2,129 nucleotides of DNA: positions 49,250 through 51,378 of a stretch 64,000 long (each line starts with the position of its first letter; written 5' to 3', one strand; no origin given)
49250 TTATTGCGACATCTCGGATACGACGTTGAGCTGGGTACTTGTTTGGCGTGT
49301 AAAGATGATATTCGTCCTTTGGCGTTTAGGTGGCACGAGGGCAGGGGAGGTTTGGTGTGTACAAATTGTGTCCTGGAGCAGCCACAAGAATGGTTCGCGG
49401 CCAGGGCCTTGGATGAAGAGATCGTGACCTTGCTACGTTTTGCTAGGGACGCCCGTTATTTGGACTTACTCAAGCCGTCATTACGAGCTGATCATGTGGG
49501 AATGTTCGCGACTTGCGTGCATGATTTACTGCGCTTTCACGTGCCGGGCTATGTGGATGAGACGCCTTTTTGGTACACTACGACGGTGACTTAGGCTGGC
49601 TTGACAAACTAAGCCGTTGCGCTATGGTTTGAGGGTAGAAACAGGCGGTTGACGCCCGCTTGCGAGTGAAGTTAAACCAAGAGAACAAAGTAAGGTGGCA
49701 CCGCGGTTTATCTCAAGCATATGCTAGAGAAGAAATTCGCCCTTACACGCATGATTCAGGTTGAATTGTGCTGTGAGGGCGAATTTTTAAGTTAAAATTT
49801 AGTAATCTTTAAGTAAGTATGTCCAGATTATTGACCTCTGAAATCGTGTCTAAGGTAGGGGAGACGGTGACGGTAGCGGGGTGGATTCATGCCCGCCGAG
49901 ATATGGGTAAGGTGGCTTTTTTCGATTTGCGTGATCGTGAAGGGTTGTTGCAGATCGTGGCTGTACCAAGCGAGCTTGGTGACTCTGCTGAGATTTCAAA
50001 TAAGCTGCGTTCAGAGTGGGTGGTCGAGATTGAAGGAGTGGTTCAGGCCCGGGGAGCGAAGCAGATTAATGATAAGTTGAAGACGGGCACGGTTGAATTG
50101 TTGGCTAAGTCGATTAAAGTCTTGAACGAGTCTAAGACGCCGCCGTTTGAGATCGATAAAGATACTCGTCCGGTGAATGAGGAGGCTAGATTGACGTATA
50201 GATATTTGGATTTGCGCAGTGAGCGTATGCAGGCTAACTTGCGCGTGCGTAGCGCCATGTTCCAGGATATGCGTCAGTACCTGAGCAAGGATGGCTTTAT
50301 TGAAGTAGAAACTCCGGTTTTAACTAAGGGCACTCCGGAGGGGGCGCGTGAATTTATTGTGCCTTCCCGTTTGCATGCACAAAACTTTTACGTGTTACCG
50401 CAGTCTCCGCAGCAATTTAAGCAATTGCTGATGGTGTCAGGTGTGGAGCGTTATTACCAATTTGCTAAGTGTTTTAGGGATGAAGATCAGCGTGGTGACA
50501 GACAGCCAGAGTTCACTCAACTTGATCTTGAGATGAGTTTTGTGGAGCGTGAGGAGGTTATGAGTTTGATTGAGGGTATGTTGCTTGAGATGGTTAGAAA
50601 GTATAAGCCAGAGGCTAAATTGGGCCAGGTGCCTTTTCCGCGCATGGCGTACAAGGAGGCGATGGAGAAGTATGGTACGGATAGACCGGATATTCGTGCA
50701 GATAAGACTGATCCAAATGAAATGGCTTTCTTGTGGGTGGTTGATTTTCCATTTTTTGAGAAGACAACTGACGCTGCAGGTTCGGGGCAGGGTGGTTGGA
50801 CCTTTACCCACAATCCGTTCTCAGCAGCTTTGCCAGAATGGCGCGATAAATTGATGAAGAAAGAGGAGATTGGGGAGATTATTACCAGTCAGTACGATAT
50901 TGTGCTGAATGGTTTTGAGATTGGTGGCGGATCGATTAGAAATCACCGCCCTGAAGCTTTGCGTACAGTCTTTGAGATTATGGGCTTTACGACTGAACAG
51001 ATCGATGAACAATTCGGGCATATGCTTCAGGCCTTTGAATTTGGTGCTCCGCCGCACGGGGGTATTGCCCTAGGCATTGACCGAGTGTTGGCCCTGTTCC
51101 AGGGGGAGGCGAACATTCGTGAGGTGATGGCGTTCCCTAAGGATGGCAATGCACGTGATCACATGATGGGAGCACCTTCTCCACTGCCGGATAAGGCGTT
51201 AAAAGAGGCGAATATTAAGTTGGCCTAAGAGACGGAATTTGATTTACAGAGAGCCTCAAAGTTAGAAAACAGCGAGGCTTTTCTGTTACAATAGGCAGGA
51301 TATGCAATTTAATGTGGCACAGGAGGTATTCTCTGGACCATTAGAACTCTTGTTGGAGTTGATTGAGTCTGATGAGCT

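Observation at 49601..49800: T-box riboswitch with Asp specificity controlling a minimal aspS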

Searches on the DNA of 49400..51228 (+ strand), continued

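Call 25: search_rna_families(sources=[L001, L004, L011, L033, L062, L002, L005, L008, L016, L054], threshold=evalue, max_evalue=1, show_alignments=4)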
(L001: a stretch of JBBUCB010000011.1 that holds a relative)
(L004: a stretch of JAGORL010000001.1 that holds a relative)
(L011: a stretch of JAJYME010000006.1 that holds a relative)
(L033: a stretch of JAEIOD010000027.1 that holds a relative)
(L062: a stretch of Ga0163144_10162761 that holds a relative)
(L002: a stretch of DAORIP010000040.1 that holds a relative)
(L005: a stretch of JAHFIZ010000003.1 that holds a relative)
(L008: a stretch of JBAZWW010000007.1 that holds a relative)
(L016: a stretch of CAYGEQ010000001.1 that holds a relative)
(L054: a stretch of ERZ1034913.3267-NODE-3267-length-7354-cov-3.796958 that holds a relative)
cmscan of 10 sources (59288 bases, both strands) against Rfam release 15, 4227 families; matches with E-value up to 1: 14.
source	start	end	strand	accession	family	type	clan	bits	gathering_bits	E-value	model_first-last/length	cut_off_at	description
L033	2207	2373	+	RF00230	T-box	Cis-reg; leader;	-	85.9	93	3e-17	1-219/219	no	T-box leader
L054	4872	5107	+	RF00230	T-box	Cis-reg; leader;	-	78.8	93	2e-15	1-219/219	no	T-box leader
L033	4458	4539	-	RF01051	c-di-GMP-I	Cis-reg; riboswitch;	CL00126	64.6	35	2.1e-10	1-87/87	no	c-di-GMP-I riboswitch aptamer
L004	2282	2438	+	RF00230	T-box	Cis-reg; leader;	-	63.2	93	2.1e-11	1-219/219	no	T-box leader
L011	5107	5177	-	RF00005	tRNA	Gene; tRNA;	CL00001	58.1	29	5.5e-10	1-71/71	no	tRNA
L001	1039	1193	+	RF00230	T-box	Cis-reg; leader;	-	57.7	93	5.7e-10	1-219/219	no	T-box leader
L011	2258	2432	+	RF00230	T-box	Cis-reg; leader;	-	51.2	93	2.6e-08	1-219/219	no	T-box leader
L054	4732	4794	-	RF03964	mir-H1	Gene; miRNA;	-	32.9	97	0.15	1-85/85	no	mir-H1 microRNA precursor family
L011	5064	5179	-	RF02435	SpF41_sRNA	Gene; sRNA;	-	31.8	52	0.43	1-105/105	no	Streptococcus sRNA SpF41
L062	2998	3148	-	RF00230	T-box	Cis-reg; leader;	-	28.4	93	0.02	1-219/219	no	T-box leader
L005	2402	2434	+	RF00230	T-box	Cis-reg; leader;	-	26.4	93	0.065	183-216/219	no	T-box leader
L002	2387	2435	+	RF00230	T-box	Cis-reg; leader;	-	24.6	93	0.18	164-216/219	no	T-box leader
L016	2397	2431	+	RF00230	T-box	Cis-reg; leader;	-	22.5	93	0.63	183-216/219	no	T-box leader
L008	2255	2287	+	RF00230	T-box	Cis-reg; leader;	-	22.4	93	0.7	183-216/219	no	T-box leader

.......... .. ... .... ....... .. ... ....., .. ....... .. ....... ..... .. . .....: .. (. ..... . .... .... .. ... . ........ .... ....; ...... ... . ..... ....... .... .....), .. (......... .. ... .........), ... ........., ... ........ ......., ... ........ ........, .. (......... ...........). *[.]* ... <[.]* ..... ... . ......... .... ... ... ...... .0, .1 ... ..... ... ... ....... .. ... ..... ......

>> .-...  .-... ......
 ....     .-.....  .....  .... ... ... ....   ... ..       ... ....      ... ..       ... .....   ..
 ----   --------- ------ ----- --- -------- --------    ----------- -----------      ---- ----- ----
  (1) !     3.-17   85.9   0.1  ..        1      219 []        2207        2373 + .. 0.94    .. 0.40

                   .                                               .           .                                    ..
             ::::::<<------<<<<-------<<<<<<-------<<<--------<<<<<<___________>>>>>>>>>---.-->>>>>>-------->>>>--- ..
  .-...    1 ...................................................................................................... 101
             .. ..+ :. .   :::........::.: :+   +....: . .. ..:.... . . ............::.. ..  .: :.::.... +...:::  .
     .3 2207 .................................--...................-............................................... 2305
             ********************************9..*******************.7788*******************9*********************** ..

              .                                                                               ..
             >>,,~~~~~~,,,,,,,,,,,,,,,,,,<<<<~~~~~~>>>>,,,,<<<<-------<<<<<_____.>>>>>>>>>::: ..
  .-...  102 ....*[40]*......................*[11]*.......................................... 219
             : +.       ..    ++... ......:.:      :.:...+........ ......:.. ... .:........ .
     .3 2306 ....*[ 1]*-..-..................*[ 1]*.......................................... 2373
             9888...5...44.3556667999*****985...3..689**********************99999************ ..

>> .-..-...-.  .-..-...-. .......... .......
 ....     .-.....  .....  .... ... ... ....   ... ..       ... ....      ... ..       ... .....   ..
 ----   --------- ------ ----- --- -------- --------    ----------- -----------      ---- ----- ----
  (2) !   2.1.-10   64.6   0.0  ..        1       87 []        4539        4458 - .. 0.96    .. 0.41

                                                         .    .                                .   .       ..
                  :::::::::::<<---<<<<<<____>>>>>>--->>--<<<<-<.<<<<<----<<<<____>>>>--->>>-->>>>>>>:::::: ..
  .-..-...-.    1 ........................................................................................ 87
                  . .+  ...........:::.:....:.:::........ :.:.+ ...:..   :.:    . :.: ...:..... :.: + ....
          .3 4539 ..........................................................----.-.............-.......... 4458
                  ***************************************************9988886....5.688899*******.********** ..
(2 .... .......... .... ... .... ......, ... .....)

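Call 48: build_rna_model(alignment_id=A2, structure=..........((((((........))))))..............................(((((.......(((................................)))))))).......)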
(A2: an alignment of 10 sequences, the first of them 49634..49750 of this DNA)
Model R1 built from alignment A2 (10 sequences, 122 columns); structure: as given.
model positions 94; base pairs 14; branch points 1; effective number of sequences 1.71; information 0.608 bits per position. Calibrated on 0.2 Mb of random sequence (short: E-values are rough).
structure used (alignment columns):
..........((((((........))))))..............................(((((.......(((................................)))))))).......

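Call 49: search_with_rna_model(model_id=R1, source=window, filters=off, max_evalue=10)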
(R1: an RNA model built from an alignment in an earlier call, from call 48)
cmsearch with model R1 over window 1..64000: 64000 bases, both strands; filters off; matches with E-value up to 10: 6.
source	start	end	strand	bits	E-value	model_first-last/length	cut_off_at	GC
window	49634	49751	+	80.2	1.7e-18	1-94/94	no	0.49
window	24047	24164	-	10.6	0.96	1-94/94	no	0.58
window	18565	18605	+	9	2.4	1-94/94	no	0.66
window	17942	17992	+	8.1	4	1-94/94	no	0.51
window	4007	4054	-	7.4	6.1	1-94/94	no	0.42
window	58687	58768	+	6.7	9.4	1-94/94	no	0.37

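Call 51: search_with_rna_model(model_id=R1, sources=[L054, L055, L056, L057, L058, L059, L060, L061, L062, L063, L064, L065, L066, L067, L068, L069, L070, L071, L072, L073, L074, L075, L076, L077, L078, L079, L080, L081, L082, L083, L084, L085, L086, L087, L088, L089, L090, L091, L092, L093, L094, L095, L096, L097, L098, L099, L100, L101, L102, L103, L104, L105, L106, L107, L108, L109, L110, L111, L112, L113, L114, L115, L116, L117, L118, L119, L120, L121, L122, L123, L124, L125, L126, L127, L128, L129, L130, L131, L132, L133, L134, L135, L136, L137, L138, L139, L140, L141, L142, L143, L144, L145, L146, L147, L148, L149, L150, L151, L152, L153], max_evalue=0.001)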
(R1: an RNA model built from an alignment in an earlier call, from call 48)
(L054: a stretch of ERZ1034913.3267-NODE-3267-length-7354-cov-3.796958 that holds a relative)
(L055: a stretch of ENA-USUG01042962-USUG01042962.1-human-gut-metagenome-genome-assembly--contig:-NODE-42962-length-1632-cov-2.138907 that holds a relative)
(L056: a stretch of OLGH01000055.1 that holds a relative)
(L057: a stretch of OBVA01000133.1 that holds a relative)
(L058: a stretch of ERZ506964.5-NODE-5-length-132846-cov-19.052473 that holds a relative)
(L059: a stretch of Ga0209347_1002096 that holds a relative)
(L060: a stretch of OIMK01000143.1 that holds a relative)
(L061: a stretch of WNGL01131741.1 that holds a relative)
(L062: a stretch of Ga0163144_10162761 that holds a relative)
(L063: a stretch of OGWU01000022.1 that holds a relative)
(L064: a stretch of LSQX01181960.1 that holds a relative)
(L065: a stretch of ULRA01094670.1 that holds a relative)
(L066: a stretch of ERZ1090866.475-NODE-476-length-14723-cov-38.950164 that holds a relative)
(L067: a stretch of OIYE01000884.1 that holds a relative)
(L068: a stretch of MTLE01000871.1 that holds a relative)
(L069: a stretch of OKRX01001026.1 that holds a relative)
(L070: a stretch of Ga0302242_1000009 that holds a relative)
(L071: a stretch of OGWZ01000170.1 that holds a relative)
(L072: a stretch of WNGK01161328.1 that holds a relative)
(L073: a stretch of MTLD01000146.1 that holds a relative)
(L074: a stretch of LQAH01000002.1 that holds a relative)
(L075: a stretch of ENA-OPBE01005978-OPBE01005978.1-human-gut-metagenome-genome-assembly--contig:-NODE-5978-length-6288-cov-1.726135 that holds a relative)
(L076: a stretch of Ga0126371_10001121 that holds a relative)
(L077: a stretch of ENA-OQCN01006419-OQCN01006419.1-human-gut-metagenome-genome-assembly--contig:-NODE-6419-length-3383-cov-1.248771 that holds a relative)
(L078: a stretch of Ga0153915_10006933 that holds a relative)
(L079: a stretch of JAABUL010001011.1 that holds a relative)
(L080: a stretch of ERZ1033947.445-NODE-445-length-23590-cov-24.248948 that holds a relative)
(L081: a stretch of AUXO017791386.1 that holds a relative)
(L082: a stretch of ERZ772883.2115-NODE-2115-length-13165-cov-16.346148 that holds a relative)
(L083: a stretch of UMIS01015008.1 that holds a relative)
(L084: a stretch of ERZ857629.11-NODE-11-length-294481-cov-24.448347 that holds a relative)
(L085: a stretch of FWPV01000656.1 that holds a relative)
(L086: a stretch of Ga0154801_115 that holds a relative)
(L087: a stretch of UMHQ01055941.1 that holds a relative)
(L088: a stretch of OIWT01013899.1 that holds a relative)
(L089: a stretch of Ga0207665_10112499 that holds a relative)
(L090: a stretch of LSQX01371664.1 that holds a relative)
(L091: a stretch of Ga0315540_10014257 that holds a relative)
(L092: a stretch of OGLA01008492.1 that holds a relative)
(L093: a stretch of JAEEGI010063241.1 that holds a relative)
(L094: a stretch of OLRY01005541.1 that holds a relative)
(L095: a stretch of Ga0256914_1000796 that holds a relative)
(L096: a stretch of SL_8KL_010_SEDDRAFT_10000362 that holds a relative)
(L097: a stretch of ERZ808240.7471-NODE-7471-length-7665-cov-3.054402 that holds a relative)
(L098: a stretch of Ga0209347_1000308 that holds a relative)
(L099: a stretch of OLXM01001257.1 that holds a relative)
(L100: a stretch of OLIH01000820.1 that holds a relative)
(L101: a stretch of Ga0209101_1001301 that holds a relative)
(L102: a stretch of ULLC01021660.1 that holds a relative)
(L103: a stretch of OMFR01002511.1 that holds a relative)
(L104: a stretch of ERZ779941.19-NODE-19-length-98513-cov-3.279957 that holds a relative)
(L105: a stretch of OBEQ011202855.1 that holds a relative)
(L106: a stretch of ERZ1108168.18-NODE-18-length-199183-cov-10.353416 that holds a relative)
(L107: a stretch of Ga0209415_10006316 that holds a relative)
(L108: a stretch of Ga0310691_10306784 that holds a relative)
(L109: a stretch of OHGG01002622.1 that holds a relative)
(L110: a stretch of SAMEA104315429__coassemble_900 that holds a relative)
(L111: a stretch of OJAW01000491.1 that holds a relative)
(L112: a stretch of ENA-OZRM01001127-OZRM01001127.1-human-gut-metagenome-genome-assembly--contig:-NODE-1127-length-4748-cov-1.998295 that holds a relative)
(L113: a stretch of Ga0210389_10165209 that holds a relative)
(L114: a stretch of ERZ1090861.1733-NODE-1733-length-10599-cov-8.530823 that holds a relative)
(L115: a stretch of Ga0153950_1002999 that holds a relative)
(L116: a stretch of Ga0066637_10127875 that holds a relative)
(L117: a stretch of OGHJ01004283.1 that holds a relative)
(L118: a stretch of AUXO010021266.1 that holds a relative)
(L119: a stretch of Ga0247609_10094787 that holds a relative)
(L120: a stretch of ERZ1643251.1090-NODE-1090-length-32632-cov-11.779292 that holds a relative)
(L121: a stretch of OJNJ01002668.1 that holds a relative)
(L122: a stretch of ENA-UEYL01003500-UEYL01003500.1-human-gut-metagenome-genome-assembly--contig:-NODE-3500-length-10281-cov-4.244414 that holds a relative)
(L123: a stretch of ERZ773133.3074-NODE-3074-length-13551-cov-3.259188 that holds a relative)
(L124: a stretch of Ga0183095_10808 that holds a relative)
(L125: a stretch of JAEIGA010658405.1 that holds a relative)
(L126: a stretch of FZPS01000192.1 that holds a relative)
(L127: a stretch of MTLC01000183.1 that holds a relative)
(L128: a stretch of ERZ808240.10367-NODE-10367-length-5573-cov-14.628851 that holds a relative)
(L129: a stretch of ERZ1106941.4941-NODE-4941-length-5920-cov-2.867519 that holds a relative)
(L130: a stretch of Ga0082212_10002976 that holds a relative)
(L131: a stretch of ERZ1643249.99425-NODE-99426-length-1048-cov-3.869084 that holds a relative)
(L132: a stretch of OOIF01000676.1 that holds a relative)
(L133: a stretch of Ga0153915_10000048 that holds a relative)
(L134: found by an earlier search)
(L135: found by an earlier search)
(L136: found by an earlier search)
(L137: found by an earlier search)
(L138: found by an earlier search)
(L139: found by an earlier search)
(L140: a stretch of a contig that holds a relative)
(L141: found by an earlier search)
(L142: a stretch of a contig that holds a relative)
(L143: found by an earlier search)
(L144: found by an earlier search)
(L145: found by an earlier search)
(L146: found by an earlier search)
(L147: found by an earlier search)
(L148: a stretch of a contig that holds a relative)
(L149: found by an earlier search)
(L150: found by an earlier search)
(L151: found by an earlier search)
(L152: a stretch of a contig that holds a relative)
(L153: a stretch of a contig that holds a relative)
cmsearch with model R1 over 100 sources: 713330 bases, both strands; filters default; matches with E-value up to 0.001: 26.
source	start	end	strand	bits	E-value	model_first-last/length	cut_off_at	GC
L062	2994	3080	-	43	5.8e-08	1-94/94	no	0.48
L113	175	215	-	41.1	1.8e-07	47-88/94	no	0.49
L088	2667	2762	-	35.6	4.5e-06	1-94/94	no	0.39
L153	13859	13941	-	34.2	1e-05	1-94/94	no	0.37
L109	5152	5240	+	34.1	1.1e-05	1-94/94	no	0.48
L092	243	334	+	33.8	1.3e-05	1-94/94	no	0.39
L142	245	333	+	33.7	1.4e-05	1-94/94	no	0.4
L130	5813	5898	-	32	3.7e-05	1-94/94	no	0.35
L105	2349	2429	+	31.6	4.8e-05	1-94/94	no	0.44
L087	6673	6744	+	31.4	5.3e-05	1-94/94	no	0.69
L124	7632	7719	+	30.4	9.2e-05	1-94/94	no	0.39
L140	2558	2669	+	30.4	9.4e-05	1-94/94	no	0.52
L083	580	654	-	30.2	0.00011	1-94/94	no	0.43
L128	4140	4235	-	29.9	0.00012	1-94/94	no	0.3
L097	1234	1319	+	29.9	0.00013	1-94/94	no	0.34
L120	773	865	+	29.6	0.00015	1-94/94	no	0.4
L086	2013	2109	-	29.2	0.00019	1-94/94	no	0.39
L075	3778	3875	+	28.9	0.00023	1-94/94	no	0.46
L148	6132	6169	-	28.1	0.00037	55-88/94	no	0.5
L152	4563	4597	-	28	0.00038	55-88/94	no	0.63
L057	1686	1767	+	27.9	0.00041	1-94/94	no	0.68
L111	388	477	-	27.9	0.00042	1-94/94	no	0.34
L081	1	76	+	26.9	0.00074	23-94/94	5'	0.46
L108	78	113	+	26.6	0.00088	55-88/94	no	0.44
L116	975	1068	+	26.6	0.0009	1-94/94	no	0.49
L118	980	1069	-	26.5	0.00096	1-94/94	no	0.36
